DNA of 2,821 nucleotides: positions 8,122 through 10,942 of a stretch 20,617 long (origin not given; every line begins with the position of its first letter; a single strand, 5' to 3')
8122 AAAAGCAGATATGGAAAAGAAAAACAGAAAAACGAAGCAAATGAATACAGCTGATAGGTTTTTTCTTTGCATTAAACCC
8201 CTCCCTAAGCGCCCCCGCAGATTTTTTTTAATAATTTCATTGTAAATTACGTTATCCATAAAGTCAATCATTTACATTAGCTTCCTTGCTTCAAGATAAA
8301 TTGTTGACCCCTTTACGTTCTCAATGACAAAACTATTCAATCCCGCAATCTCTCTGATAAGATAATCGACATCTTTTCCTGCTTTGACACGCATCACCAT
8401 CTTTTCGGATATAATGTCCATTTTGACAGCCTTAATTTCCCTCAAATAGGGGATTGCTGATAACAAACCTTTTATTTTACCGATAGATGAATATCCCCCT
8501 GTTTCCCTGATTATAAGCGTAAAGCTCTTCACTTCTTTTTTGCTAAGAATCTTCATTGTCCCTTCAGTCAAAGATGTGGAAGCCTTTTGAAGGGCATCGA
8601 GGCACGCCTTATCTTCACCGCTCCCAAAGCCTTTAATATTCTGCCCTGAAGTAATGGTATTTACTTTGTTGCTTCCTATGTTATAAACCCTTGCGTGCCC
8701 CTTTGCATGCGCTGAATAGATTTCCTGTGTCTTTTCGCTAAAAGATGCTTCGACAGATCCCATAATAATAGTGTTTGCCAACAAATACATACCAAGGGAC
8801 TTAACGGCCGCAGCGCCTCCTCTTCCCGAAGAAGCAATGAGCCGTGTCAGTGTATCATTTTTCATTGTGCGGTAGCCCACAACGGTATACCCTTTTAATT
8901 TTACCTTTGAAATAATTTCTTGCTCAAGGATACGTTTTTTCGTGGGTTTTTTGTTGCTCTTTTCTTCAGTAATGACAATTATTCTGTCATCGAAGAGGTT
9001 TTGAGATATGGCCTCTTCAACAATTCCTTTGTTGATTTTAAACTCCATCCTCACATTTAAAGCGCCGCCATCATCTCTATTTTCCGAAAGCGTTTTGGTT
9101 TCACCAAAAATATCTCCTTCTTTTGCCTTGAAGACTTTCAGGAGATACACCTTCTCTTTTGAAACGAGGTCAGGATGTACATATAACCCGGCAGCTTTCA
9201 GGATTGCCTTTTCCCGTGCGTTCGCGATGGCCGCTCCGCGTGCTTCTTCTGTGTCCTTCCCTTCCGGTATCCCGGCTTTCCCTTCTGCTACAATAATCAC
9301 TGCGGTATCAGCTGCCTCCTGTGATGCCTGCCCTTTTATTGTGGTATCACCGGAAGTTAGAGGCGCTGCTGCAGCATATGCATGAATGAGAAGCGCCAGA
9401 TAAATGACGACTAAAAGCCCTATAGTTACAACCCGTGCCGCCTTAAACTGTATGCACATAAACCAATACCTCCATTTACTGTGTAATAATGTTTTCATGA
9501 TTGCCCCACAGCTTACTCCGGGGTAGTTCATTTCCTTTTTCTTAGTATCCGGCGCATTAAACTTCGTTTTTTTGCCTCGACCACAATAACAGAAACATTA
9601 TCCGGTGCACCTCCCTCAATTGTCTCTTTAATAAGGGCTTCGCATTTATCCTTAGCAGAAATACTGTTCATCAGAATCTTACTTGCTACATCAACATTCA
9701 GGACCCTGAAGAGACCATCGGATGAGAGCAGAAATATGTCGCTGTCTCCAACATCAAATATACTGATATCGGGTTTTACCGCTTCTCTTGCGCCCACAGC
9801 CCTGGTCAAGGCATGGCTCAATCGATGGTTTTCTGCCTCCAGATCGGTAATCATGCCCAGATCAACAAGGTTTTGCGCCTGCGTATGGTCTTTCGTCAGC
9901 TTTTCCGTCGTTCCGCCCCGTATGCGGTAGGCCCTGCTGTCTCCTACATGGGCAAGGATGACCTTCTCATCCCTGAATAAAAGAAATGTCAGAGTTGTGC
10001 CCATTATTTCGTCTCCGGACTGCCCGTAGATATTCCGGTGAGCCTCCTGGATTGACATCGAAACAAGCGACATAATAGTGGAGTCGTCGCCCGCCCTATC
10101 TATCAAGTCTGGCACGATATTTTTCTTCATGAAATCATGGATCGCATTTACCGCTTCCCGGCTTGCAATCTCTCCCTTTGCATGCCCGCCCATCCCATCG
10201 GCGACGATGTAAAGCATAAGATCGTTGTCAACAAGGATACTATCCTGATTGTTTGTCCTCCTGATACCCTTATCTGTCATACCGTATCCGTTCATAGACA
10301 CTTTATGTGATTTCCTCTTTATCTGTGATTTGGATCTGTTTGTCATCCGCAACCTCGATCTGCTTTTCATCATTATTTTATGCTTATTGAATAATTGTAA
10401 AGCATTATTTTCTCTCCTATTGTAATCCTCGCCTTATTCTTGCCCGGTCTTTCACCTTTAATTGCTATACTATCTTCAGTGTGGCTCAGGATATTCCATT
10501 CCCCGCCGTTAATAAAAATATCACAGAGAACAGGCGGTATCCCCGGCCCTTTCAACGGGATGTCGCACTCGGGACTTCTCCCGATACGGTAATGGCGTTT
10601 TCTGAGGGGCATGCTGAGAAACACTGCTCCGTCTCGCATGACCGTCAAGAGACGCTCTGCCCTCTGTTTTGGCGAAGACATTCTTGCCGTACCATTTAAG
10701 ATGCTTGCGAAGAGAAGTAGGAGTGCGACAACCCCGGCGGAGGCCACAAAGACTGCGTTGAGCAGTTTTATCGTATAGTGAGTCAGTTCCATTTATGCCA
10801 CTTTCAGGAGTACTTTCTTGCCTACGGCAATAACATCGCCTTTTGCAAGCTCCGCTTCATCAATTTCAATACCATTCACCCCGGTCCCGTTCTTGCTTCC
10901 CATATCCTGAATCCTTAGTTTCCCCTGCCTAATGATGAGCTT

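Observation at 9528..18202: Dense co-directional kinase/FHA/PP2C phospho-signalling supercluster with mycobacterial-like fhaA-fhaB-pstP synteny in a non-actinobacterial-looking genome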

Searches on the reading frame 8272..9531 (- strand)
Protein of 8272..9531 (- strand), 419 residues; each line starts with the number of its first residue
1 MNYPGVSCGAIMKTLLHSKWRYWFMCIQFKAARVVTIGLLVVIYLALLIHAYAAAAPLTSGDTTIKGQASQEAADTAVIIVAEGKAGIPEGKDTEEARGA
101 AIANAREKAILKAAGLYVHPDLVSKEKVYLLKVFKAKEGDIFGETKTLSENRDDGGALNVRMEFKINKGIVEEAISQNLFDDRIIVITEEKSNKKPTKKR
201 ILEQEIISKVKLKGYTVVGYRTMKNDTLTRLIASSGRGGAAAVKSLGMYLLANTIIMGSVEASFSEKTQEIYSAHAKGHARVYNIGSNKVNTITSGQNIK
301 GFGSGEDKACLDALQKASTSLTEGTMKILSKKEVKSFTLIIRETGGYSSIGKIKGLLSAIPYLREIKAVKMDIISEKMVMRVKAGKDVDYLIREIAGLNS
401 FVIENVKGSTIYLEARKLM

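Call 3: search_protein_families(library=pfam, proteins=[window:8272-9531:-], max_evalue=0.01)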
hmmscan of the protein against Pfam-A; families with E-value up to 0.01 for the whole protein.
window:8272-9531:- (419 aa): 0 families

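Call 19: search_protein_families(library=ncbifam, proteins=[window:8272-9531:-], max_evalue=0.01)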
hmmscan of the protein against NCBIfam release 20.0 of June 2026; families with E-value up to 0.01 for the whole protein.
window:8272-9531:- (419 aa): 0 families

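Call 20: search_protein_families(library=padloc, proteins=[window:8272-9531:-], max_evalue=0.01)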
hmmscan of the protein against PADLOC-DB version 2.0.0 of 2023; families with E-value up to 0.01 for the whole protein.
window:8272-9531:- (419 aa): 0 families

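Call 45: find_homologous_proteins(query=window:8272-9459:-, max_evalue=0.001)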
Query window:8272-9459:- (395 aa): 3 proteins with E <= 0.001 among 8000 candidates.
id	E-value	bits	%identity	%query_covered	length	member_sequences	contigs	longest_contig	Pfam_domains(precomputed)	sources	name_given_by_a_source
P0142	3.4e-243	824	100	100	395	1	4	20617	-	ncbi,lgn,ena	ncbi:MAG: hypothetical protein WCQ90_11240 [Deltaproteobacteria bacterium]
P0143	7.8e-223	757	93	100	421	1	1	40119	-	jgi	jgi:hypothetical protein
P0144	1.7e-86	309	42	100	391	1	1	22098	-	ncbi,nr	ncbi:MAG: hypothetical protein C0392_10210 [Syntrophus sp. (in: bacteria)]|nr:hypothetical protein [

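Call 46: find_encoding_contigs(protein=P0144, flank=10000, max_places=1)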
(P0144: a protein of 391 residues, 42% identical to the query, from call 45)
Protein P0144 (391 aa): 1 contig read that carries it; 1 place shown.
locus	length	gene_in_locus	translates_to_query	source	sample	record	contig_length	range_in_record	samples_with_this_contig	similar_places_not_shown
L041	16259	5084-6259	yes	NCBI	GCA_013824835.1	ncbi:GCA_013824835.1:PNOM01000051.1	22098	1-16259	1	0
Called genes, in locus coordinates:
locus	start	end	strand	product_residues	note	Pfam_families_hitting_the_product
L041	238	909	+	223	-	PF04542:Sigma70_r2, PF08281:Sigma70_r4_2, PF04545:Sigma70_r4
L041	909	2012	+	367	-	PF13490:zf-HC2, PF10039:DUF2275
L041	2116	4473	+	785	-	PF13757:VIT_2, PF08487:VIT, PF00092:VWA, PF13519:VWA_2, PF13768:VWA_3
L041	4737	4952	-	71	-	PF09905:VF530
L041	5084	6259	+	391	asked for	-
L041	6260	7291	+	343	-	PF03783:CsgG (weak)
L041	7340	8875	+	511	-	PF01145:Band_7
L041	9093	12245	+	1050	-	-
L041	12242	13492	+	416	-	PF00069:Pkinase, PF07714:PK_Tyr_Ser-Thr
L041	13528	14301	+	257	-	PF13485:Peptidase_MA_2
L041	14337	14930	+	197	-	-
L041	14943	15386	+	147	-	-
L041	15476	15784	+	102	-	-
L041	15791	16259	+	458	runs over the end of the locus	PF01098:FTSW_RODA_SPOVE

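Call 63: search_protein_families(library=pfam, proteins=[L041:9093-12245:+, L041:14337-14930:+, L041:14943-15386:+, L041:15476-15784:+], max_evalue=0.01)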
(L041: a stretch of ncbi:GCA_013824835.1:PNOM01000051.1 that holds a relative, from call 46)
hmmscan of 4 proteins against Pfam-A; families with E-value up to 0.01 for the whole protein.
L041:9093-12245:+ (1050 aa): 6 families
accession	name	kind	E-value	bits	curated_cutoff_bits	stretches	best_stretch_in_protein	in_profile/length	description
PF03480.18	DctP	-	8.6e-43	147.1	23.4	1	750-1024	6-284/286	Bacterial extracellular solute-binding protein, family 7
PF00069.31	Pkinase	-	5.9e-37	127.9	31.7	1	104-321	9-198/263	Protein kinase domain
PF07714.23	PK_Tyr_Ser-Thr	-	4.5e-20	72.5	23.1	1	107-319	12-203/258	Protein tyrosine and serine/threonine kinase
PF13240.11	Zn_Ribbon_1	-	2.5e-06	27.5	25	1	3-24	2-23/23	zinc-ribbon domain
PF12773.13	DZR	-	0.0017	18.9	27.3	1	3-25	1-23/45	Double zinc ribbon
PF13248.11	Zn_ribbon_3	-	0.0019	18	27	1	3-24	5-26/26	zinc-ribbon domain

L041:14337-14930:+ (197 aa): 1 family
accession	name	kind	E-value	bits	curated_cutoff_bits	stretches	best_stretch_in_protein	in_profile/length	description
PF04542.20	Sigma70_r2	-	0.00065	19.9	24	1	39-88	19-69/71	Sigma-70 region 2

L041:14943-15386:+ (147 aa): 0 families

L041:15476-15784:+ (102 aa): 1 family
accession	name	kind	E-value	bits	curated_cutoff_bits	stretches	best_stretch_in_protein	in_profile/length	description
PF08507.15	COPI_assoc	-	0.0032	18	30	1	8-99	8-101/130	COPI associated protein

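Call 80: search_protein_families(library=pfam, proteins=[window:8272-9459:-, L041:5084-6259:+], max_evalue=10)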
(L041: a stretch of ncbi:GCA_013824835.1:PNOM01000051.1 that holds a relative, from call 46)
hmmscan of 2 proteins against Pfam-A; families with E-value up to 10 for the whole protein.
window:8272-9459:- (395 aa): 1 family
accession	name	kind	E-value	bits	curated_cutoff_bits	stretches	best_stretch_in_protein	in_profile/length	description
PF16548.10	FlgT_N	-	0.58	11.2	28.8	1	56-90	3-35/87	Flagellar assembly protein T, N-terminal domain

L041:5084-6259:+ (391 aa): 2 families
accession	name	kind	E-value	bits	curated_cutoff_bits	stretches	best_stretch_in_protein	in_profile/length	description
PF16548.10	FlgT_N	-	0.0048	17.8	28.8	1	56-128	5-76/87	Flagellar assembly protein T, N-terminal domain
PF07307.16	HEPPP_synt_1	-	2.1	8.3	30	1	330-380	91-141/210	Heptaprenyl diphosphate synthase (HEPPP synthase) subunit 1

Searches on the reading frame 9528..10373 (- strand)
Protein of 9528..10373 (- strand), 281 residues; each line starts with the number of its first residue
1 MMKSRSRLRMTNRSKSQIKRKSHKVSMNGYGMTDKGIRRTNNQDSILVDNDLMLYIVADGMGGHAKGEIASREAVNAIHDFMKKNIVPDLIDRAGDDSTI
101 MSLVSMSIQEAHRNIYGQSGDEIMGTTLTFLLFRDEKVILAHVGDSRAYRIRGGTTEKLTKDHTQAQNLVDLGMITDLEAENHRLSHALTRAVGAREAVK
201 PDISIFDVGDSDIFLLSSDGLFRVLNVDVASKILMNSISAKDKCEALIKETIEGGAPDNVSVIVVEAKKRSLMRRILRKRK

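Call 3: search_protein_families(library=pfam, proteins=[window:9528-10373:-], max_evalue=0.01)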
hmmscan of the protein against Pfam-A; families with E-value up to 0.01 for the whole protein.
window:9528-10373:- (281 aa): 3 families
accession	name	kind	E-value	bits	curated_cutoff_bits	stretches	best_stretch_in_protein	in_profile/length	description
PF13672.11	PP2C_2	-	1.1e-16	61.4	24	1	38-250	8-190/209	Protein phosphatase 2C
PF00481.26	PP2C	-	2.6e-13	50.7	20.3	1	32-260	15-255/255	Protein phosphatase 2C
PF07228.17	SpoIIE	-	1.6e-05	25.4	25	1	53-266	5-190/192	Stage II sporulation protein E (SpoIIE)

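Call 19: search_protein_families(library=ncbifam, proteins=[window:9528-10373:-], max_evalue=0.01)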
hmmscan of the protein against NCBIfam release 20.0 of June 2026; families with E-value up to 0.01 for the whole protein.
window:9528-10373:- (281 aa): 2 families
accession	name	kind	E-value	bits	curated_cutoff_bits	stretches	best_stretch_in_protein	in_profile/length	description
NF033484.1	Stp1_PP2C_phos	equivalog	4.6e-60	203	230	1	32-266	1-232/232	Stp1/IreP family PP2C-type Ser/Thr phosphatase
NF011149.0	PRK14559.1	equivalog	3.8e-37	128.3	374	1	30-271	391-635/642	serine/threonine phosphatase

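Call 20: search_protein_families(library=padloc, proteins=[window:9528-10373:-], max_evalue=0.01)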
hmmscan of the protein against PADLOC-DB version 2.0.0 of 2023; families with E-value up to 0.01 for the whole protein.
window:9528-10373:- (281 aa): 2 families
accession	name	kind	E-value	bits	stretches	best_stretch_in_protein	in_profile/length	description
PDLC04518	PDC-M21C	-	2.1e-16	57.9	1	32-235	8-200/243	-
PDLC04519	PDC-M21C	-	4e-10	37.6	1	34-229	9-189/224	-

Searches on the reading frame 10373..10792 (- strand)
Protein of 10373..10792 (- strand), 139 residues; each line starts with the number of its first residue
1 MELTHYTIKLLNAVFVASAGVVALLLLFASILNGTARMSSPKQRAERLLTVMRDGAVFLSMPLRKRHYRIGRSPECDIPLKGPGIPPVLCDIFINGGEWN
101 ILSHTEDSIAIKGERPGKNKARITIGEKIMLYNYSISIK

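Call 3: search_protein_families(library=pfam, proteins=[window:10373-10792:-], max_evalue=0.01)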
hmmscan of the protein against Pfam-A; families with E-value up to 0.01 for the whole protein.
window:10373-10792:- (139 aa): 2 families
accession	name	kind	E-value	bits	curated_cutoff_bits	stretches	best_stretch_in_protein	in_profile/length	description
PF16697.10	Yop-YscD_cpl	-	2.9e-06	27.9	33.2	1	60-130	11-82/94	Inner membrane component of T3SS, cytoplasmic domain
PF00498.31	FHA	-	0.00022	22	20.7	1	68-130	1-65/67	FHA domain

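Call 19: search_protein_families(library=ncbifam, proteins=[window:10373-10792:-], max_evalue=0.01)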
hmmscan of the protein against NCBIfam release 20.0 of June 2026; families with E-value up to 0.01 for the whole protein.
window:10373-10792:- (139 aa): 1 family
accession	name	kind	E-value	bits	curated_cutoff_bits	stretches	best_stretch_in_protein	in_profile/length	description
TIGR03354.1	VI_FHA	hypoth_equivalog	0.0023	17.8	120.25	1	62-138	20-101/420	type VI secretion system-associated FHA domain protein TagH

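Call 20: search_protein_families(library=padloc, proteins=[window:10373-10792:-], max_evalue=0.01)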
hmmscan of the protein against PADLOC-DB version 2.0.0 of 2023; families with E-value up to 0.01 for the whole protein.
window:10373-10792:- (139 aa): 0 families
